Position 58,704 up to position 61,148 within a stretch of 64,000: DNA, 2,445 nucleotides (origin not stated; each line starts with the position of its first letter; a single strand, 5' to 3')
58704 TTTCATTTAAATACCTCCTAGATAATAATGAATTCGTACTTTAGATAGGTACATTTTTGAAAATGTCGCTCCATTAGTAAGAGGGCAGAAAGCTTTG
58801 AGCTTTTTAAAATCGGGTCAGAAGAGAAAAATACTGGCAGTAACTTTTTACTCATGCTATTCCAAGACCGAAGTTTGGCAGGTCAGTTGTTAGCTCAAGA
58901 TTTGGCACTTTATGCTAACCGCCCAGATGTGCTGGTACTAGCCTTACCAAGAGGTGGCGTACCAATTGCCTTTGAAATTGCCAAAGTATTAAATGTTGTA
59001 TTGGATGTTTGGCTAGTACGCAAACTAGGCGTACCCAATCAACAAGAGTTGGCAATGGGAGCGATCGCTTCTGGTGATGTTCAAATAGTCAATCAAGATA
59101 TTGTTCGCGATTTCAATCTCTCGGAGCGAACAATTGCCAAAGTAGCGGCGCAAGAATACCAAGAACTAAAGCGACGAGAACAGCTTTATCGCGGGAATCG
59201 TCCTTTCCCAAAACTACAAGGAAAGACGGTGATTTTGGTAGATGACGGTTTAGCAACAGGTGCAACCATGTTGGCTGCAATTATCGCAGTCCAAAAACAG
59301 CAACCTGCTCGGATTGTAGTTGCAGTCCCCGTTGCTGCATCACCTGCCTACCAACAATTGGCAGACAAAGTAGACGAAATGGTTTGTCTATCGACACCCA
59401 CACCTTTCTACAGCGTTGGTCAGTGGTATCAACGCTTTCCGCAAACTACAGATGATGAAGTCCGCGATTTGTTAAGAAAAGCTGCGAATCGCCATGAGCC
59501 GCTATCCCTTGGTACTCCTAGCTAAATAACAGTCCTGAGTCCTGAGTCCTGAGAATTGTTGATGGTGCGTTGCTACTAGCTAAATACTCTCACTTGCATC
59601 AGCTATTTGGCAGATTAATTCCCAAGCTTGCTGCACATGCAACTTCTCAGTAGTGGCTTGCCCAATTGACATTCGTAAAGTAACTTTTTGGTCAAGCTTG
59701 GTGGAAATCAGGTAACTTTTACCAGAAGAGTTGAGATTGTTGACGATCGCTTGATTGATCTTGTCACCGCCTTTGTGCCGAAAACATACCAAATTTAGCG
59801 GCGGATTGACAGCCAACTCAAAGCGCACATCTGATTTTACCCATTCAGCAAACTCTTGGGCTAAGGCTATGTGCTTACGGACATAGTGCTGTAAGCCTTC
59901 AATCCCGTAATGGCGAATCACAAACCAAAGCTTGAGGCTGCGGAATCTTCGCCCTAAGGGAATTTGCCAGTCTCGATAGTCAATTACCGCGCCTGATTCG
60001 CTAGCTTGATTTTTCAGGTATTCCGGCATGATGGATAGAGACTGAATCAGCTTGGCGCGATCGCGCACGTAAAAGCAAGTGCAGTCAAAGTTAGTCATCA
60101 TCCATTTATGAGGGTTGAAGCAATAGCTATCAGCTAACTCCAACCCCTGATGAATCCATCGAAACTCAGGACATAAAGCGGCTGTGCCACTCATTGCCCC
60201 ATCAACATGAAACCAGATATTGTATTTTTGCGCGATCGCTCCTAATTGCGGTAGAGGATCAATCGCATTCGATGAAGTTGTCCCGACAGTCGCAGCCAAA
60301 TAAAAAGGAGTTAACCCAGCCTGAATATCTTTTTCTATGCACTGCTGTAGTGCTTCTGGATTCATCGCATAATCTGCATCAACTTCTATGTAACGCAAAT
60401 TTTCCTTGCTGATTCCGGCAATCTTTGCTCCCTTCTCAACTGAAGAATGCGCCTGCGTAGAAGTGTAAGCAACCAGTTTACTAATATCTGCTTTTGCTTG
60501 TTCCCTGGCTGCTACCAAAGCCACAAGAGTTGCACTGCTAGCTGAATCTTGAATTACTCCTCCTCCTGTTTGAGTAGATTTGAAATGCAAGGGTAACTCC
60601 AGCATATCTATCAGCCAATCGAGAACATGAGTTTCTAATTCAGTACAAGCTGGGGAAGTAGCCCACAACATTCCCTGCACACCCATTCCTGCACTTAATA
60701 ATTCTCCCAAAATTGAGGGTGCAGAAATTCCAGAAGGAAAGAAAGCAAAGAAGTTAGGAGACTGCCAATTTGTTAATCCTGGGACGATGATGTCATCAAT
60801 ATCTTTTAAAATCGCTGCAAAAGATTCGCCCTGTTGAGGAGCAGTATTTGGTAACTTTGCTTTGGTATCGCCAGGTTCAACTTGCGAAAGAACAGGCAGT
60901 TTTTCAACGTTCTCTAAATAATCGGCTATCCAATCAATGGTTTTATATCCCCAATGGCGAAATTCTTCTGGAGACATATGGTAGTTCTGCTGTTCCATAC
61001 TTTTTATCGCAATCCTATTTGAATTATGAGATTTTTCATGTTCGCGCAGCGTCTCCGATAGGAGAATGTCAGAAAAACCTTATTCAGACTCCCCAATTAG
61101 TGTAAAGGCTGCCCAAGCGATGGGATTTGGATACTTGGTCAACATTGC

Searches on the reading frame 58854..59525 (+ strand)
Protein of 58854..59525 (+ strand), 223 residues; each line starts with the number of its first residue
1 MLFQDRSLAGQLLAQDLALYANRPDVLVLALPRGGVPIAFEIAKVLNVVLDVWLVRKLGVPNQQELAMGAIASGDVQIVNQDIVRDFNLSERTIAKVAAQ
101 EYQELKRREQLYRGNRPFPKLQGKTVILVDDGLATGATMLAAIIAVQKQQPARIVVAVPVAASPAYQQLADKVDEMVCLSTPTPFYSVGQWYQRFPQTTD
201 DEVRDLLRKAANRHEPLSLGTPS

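Call 5: search_protein_families(library=pfam, proteins=[window:58854-59525:+], max_evalue=0.01)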
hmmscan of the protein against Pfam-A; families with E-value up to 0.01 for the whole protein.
window:58854-59525:+ (223 aa): 4 families
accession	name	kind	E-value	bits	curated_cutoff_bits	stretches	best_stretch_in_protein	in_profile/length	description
PF00156.33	Pribosyltran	-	8.7e-16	58.1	26.3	1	13-174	18-137/158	Phosphoribosyl transferase domain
PF14681.12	UPRTase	-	1.8e-06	28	27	1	110-176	108-175/206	Uracil phosphoribosyltransferase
PF19698.5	DUF6197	-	8e-05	23.3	24.6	1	130-213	32-111/111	Family of unknown function (DUF6197)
PF15609.12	PRTase_2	-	0.00014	21.9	28.8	1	122-160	118-156/188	Phosphoribosyl transferase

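Call 6: search_protein_families(library=ncbifam, proteins=[window:58854-59525:+], max_evalue=0.01)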
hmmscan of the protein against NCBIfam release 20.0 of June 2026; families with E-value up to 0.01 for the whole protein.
window:58854-59525:+ (223 aa): 30 families (the best 25 are shown)
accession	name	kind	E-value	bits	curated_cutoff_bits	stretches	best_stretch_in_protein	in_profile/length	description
TIGR01251.1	ribP_PPkin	subfamily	1.3e-07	30.9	113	1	120-178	207-268/309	ribose-phosphate diphosphokinase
NF001097.0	PRK00129.1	equivalog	2.1e-07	30.9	114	1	117-176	118-177/209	uracil phosphoribosyltransferase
NF002620.0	PRK02277.1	subfamily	5.7e-07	29.4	115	1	115-158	133-176/201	orotate phosphoribosyltransferase-like protein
NF004689.0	PRK06031.1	equivalog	2e-06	27.2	175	1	107-174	138-205/233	phosphoribosyltransferase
TIGR01091.1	upp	equivalog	2.2e-06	27.5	208.35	1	119-175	117-174/207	uracil phosphoribosyltransferase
NF006605.0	PRK09162.1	equivalog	4.2e-06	26.3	181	1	95-160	70-135/183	hypoxanthine-guanine phosphoribosyltransferase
NF003548.0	PRK05205.1-4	equivalog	2.2e-05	24.4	218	1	97-160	66-128/173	bifunctional pyr operon transcriptional regulator/uracil phosphoribosyltransferase PyrR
NF003549.0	PRK05205.1-5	equivalog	2.2e-05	24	138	1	107-158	83-135/182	bifunctional pyr operon transcriptional regulator/uracil phosphoribosyltransferase PyrR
NF002095.0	PRK00934.1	equivalog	2.6e-05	23.5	296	1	120-178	202-263/287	ribose-phosphate diphosphokinase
NF003545.0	PRK05205.1-1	equivalog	6.9e-05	22.4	140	1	62-158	27-125/171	bifunctional pyr operon transcriptional regulator/uracil phosphoribosyltransferase PyrR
NF003428.0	PRK04923.1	equivalog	7.8e-05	22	536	1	121-181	215-278/319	ribose-phosphate diphosphokinase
NF005537.0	PRK07199.1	subfamily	8.2e-05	21.8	322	1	120-177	208-268/301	ribose-phosphate diphosphokinase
NF002844.0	PRK03092.1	equivalog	0.0001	21.6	438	1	115-181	215-283/326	ribose-phosphate diphosphokinase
NF002320.0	PRK01259.1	subfamily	0.00013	21.5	297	1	121-179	212-273/316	ribose-phosphate diphosphokinase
NF005592.0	PRK07322.1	subfamily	0.00013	21.4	143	1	107-160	104-156/180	adenine phosphoribosyltransferase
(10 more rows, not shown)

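Call 14: find_encoding_contigs(protein=window:58854-59525:+, flank=10000, max_places=10)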
Protein window:58854-59525:+ (223 aa): 1 contig read that carries it; 1 place shown.
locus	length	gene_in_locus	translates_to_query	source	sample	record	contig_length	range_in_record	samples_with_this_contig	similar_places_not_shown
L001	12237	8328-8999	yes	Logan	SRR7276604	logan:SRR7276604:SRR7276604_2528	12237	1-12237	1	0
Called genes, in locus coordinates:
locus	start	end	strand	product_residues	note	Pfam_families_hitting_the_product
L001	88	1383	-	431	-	PF13091:PLDc_2, PF00614:PLDc (faint), PF13091:PLDc_2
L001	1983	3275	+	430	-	PF00535:Glycos_transf_2, PF13641:Glyco_tranf_2_3, PF13506:Glyco_transf_21 (weak), PF13632:Glyco_trans_2_3 (weak)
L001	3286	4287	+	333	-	PF13506:Glyco_transf_21 (faint), PF13641:Glyco_tranf_2_3, PF00535:Glycos_transf_2, PF10111:Glyco_tranf_2_2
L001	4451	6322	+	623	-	PF17994:Glft2_N, PF00535:Glycos_transf_2, PF13641:Glyco_tranf_2_3, PF19320:GlfT2_domain3 (faint)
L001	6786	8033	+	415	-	PF01757:Acyl_transf_3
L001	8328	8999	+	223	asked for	PF00156:Pribosyltran, PF14681:UPRTase (weak)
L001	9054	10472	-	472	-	PF00282:Pyridoxal_deC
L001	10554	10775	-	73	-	PF12770:CHAT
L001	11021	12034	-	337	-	PF00106:adh_short, PF08659:KR, PF13561:adh_short_C2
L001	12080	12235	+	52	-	?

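Call 16: find_related_loci(query=window:58854-59525:+, collection=genome_contigs, flank=10000)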
Query window:58854-59525:+ (223 aa) in genome_contigs; peptide patterns used: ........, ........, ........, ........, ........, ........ (x = any residue, [..] = any of these).
81 stretches matched a pattern; 5 encode a relative of the query (tblastn E <= 1e-3); 5 distinct loci.
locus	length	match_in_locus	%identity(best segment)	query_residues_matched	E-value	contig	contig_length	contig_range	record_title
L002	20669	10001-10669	93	1-223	3e-131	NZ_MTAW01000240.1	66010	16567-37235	Nostoc sp. 106C 60_66010_29.3345_153_66010_0.411876988335101, whole genome shotgun sequence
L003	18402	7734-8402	80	1-223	2e-120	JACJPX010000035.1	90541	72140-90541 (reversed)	Calothrix membranacea FACHB-236 contig35, whole genome shotgun sequence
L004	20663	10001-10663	81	1-221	2e-119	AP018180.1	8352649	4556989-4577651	Nostoc carneum NIES-2107 DNA, nearly complete genome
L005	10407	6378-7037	52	3-223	2e-68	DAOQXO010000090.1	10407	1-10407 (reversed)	MAG TPA_asm: Steroidobacteraceae bacterium isolate AMR_MDS_1034 NODE_6866_length_10407_cov_6.090804, whole genome shotgu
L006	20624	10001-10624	53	3-210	5e-66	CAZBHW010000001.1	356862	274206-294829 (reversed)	MAG TPA_asm: uncultured Coxiellaceae bacterium isolate binchicken_co168_365 genome assembly, contig: NODE_7_length_35686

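Call 69: search_protein_families(library=pfam, proteins=[L002:8468-9712:+], max_evalue=0.01)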
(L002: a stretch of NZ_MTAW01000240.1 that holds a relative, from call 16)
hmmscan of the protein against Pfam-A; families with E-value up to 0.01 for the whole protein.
L002:8468-9712:+ (414 aa): 1 family
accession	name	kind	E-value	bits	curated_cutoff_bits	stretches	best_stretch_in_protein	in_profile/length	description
PF01757.29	Acyl_transf_3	-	2e-31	109.7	31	1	12-396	6-325/326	Acyltransferase domain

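Call 104: search_solved_structures(query=window:58854-59525:+, max_evalue=1)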
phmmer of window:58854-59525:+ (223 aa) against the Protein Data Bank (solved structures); distinct sequences matched with E-value up to 1: 34.
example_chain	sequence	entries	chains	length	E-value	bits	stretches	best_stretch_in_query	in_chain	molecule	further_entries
1wd5_A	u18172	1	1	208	6.3e-39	137.1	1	1-208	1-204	hypothetical protein TT1426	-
7scr_A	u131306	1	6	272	0.00018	24.6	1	115-192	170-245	Hypoxanthine-guanine phosphoribosyltransferase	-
6aqo_A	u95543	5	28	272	0.00018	24.6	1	115-192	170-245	Hypoxanthine-guanine phosphoribosyltransferase | Hypoxanthine-guanine phosphoribosyltransferase, putative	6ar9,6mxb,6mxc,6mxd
1non_A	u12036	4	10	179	0.00026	24.1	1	109-162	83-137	PyrR bifunctional protein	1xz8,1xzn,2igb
2e55_A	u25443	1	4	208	0.00036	23.6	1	116-176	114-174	Uracil phosphoribosyltransferase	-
5mp7_A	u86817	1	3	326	0.00054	23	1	113-207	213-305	Ribose-phosphate pyrophosphokinase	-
4p83_A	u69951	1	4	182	0.0015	21.6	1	109-162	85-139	Engineered PyrR protein (Purple)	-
1ufr_A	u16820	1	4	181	0.0017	21.4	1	102-169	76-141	pyr mRNA-binding attenuation protein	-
8fwy_A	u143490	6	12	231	0.0055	19.8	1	107-190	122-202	Hypoxanthine-guanine phosphoribosyltransferase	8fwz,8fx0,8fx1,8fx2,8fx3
2jbh_A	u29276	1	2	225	0.012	18.6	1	113-158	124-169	PHOSPHORIBOSYLTRANSFERASE DOMAIN-CONTAINING PROTEIN 1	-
1u9y_A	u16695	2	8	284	0.036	17.1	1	94-170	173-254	Ribose-phosphate pyrophosphokinase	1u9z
4p81_A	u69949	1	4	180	0.049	16.6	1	107-161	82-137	Ancestral PyrR protein (Orange)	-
3dah_A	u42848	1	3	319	0.1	15.6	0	120-181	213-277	Ribose-phosphate pyrophosphokinase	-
1dkr_A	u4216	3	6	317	0.13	15.3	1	52-178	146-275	PHOSPHORIBOSYL PYROPHOSPHATE SYNTHETASE | PROTEIN (PHOSPHORIBOSYL PYROPHOSPHATE SYNTHETASE) | RIBOSE-PHOSPHATE PYROPHOSPHOKINASE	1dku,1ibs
4p3k_A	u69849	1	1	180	0.16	14.9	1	107-161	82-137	Ancestral PyrR protein (Plum)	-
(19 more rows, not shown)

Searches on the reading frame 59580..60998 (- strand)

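Call 5: search_protein_families(library=pfam, proteins=[window:59580-60998:-], max_evalue=0.01)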
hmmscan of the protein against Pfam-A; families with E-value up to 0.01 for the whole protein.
window:59580-60998:- (472 aa): 3 families
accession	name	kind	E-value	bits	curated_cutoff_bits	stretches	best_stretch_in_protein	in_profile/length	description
PF00282.25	Pyridoxal_deC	-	1.6e-120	402.7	27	1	42-409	1-375/375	Pyridoxal-dependent decarboxylase conserved domain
PF00266.25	Aminotran_5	-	5.9e-05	22.6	21.5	1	153-269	71-178/371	Aminotransferase class-V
PF01212.27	Beta_elim_lyase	-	0.0016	18.3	27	1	180-338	77-215/288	Beta-eliminating lyase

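Call 6: search_protein_families(library=ncbifam, proteins=[window:59580-60998:-], max_evalue=0.01)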
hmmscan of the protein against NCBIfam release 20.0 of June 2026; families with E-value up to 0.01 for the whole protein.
window:59580-60998:- (472 aa): 6 families
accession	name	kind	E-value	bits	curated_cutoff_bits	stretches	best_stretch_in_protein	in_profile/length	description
NF052646.1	DABADecarRhbB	equivalog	6.2e-51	173.5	900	1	52-448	69-464/491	L-2,4-diaminobutyrate decarboxylase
TIGR03799.1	NOD_PanD_pyr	equivalog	4.2e-28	98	606.1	1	171-437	206-463/522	pyridoxal-dependent aspartate 1-decarboxylase PanP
TIGR03812.1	tyr_de_CO2_Arch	equivalog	1.8e-24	86.3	299.4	1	118-419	57-337/375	tyrosine decarboxylase MfnA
NF002748.0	PRK02769.1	equivalog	2.9e-13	49.3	305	1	120-388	65-311/382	histidine decarboxylase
TIGR03811.1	tyr_de_CO2_Ent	equivalog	4.9e-05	22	905.3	1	168-271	215-324/608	tyrosine decarboxylase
TIGR03402.1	FeS_nifS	equivalog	0.004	16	530.75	1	165-267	77-173/379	cysteine desulfurase NifS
